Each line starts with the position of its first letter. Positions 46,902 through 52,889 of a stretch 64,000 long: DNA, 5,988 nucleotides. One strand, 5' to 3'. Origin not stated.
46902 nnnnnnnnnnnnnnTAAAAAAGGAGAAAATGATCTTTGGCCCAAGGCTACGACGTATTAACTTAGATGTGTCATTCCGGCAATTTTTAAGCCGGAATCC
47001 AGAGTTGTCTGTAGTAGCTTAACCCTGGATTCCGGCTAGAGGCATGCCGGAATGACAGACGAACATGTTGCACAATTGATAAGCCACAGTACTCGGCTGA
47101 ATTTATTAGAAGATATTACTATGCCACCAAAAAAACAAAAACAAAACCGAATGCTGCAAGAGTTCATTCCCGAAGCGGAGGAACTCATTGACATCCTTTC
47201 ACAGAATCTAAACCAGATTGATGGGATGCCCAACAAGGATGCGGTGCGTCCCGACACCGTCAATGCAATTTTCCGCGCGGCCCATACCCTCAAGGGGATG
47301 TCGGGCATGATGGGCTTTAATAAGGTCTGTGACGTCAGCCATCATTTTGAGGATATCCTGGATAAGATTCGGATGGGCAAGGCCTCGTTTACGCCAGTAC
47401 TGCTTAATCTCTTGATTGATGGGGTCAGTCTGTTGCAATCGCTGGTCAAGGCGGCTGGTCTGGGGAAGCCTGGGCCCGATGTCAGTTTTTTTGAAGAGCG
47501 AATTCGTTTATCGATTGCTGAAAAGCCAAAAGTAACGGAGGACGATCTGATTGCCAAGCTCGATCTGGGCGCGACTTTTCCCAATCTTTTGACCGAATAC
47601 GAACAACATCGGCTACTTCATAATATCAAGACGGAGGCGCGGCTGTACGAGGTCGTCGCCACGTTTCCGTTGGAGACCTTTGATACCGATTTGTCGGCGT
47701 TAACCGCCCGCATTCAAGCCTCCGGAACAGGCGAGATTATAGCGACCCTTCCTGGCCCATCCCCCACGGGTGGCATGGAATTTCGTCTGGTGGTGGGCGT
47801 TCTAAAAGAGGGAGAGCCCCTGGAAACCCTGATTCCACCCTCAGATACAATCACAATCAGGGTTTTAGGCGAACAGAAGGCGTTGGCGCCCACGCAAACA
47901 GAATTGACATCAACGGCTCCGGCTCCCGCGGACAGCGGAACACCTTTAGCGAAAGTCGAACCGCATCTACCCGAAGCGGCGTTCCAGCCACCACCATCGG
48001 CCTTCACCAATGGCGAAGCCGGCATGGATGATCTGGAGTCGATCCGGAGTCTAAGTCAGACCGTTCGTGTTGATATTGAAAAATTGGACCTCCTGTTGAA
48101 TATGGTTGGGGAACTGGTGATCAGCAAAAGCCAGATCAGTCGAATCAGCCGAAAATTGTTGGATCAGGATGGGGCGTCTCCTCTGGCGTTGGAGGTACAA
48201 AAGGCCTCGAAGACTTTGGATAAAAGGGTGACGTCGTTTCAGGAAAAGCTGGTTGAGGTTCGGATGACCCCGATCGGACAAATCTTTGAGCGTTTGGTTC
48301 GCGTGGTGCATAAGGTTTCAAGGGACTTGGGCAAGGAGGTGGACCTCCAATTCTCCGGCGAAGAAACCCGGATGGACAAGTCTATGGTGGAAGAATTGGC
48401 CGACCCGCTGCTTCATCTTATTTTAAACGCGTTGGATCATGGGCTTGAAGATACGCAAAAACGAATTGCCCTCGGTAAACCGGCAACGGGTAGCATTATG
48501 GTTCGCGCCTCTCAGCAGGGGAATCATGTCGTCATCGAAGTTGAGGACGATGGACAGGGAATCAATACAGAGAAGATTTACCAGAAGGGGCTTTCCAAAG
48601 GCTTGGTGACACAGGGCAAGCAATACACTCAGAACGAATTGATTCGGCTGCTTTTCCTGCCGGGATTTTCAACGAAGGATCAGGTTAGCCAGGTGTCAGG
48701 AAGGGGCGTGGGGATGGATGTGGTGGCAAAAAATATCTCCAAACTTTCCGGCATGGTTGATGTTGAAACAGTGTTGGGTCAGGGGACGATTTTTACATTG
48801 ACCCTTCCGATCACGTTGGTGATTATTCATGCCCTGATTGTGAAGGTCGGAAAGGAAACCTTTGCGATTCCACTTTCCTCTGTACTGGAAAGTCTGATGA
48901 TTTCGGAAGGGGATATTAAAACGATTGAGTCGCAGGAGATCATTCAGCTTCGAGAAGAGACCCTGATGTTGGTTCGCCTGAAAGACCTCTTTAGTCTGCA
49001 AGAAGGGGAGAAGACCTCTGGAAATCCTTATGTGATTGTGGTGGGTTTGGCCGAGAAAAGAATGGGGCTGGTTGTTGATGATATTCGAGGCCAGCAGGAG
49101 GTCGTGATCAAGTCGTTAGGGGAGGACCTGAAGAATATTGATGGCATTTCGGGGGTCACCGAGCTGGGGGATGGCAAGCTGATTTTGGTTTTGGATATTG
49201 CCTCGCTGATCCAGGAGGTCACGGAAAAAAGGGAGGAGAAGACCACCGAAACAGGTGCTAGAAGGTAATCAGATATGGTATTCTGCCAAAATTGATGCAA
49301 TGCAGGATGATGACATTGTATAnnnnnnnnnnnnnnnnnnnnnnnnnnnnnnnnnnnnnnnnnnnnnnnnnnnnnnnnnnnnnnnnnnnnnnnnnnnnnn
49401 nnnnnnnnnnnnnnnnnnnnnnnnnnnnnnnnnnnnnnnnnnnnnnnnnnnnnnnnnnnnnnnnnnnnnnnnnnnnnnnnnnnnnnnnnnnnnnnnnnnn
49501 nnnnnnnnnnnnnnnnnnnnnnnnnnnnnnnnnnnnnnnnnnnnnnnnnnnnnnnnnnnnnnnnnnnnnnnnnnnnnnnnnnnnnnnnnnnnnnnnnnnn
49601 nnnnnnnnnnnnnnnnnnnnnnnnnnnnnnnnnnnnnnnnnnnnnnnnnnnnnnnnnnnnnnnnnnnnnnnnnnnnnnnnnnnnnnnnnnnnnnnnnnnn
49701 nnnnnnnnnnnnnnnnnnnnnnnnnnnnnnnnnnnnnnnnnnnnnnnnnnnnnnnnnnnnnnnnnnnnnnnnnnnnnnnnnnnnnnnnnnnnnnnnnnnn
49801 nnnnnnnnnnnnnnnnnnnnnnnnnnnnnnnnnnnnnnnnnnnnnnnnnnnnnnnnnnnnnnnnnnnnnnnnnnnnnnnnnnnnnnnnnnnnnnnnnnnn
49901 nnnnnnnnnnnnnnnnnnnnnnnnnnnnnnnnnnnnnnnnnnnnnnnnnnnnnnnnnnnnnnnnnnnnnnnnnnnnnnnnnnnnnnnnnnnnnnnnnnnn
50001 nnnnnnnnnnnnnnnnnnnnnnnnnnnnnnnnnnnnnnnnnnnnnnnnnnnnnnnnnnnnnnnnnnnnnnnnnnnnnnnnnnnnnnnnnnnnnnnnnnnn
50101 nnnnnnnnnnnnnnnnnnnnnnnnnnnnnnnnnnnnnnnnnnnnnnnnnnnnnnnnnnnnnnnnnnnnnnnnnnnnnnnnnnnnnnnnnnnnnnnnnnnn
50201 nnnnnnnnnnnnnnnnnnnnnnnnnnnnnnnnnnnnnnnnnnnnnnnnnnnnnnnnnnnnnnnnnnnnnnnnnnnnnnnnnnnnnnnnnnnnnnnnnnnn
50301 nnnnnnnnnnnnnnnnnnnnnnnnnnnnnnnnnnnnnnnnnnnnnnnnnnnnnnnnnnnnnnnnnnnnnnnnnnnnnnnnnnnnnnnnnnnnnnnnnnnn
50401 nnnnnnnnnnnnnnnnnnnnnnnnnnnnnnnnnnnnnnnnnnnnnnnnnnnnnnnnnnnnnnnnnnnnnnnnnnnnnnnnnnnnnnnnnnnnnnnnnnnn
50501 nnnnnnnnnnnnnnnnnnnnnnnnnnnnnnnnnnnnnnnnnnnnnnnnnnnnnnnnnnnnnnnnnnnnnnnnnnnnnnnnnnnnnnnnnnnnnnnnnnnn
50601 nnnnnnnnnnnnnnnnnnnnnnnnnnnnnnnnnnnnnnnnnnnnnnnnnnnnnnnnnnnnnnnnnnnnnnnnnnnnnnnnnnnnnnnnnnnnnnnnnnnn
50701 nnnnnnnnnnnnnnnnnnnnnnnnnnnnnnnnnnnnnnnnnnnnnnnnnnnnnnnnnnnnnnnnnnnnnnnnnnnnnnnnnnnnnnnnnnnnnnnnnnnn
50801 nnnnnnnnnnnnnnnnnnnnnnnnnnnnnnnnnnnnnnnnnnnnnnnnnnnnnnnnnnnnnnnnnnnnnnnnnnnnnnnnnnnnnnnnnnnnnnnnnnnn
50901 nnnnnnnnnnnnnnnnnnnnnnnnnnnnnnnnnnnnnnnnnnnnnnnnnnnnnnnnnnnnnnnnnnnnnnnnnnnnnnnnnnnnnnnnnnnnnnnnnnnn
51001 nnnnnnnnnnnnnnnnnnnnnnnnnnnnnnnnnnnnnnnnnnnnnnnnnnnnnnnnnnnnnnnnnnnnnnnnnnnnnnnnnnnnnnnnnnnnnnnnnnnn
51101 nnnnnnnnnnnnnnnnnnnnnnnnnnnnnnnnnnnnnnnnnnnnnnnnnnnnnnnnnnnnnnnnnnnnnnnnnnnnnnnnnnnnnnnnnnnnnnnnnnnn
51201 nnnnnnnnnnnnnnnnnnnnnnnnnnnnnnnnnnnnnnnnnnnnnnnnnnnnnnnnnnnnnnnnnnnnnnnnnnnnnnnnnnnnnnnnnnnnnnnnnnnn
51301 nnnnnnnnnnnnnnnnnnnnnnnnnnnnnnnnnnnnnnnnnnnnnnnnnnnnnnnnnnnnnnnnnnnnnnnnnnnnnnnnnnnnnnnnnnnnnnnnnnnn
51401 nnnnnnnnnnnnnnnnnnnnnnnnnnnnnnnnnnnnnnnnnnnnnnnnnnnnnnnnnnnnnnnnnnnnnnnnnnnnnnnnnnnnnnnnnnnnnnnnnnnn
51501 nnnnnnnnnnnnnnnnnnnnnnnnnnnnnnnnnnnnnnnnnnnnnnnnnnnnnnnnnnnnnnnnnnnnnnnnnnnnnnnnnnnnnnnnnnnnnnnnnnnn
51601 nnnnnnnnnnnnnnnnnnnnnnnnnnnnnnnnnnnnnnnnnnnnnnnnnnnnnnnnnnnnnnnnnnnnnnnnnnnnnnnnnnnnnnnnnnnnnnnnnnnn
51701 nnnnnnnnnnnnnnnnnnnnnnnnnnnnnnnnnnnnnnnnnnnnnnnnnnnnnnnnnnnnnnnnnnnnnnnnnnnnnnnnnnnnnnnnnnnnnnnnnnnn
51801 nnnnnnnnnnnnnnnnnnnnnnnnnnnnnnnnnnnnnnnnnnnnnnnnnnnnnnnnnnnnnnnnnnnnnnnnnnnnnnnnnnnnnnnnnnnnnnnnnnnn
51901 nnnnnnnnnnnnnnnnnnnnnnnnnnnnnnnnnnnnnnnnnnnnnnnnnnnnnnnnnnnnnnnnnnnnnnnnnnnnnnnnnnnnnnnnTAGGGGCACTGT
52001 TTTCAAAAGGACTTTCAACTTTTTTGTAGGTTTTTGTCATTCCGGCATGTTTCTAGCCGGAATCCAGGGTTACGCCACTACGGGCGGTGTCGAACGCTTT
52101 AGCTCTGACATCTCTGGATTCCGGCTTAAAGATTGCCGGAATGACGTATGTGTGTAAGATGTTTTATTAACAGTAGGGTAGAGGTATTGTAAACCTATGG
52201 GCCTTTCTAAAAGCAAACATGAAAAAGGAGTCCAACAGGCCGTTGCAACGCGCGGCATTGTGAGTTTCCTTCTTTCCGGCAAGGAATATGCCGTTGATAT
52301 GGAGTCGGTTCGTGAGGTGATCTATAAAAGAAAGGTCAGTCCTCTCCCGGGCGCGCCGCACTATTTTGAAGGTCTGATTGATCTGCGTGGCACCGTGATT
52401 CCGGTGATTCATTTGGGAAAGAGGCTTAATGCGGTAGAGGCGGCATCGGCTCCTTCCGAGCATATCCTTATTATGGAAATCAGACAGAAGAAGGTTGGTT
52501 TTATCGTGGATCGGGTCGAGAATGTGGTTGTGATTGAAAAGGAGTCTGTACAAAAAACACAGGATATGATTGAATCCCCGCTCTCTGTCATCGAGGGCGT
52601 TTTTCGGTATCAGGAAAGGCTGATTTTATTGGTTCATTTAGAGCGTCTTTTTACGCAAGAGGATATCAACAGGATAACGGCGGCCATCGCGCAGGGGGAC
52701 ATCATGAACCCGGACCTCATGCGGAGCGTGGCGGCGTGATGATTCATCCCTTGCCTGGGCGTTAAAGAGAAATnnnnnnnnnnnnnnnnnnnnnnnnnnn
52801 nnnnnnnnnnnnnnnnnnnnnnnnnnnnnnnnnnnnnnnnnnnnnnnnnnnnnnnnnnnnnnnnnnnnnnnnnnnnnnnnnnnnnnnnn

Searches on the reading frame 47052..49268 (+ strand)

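Call 11: search_protein_families(library=pfam, proteins=[window:47052-49268:+])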
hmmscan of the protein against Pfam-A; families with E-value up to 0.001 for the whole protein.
window:47052-49268:+ (738 aa): 4 families
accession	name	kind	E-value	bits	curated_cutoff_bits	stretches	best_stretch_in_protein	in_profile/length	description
PF01584.24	CheW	-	1.3e-28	99.8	23.5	1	594-722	2-136/138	CheW-like domain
PF01627.28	Hpt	-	7.7e-17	61.8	24.6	1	33-129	1-82/84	Hpt domain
PF02518.31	HATPase_c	-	1.3e-16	61.4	26.4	1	451-588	4-110/111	Histidine kinase-, DNA gyrase B-, and HSP90-like ATPase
PF02895.20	H-kinase_dim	-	9.5e-15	55.2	23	1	335-400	1-65/68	Signal transducing histidine kinase, homodimeric domain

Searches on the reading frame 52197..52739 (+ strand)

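Call 11: search_protein_families(library=pfam, proteins=[window:52197-52739:+])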
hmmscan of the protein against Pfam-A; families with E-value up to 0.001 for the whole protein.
window:52197-52739:+ (180 aa): 2 families
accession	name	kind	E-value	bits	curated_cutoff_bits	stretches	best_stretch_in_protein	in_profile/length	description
PF01584.24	CheW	-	1.8e-31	109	23.5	1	21-154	2-136/138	CheW-like domain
PF21635.2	Mov-10_helical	-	0.00021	22.4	24.8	1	112-159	24-67/67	Helicase MOV-10, helical domain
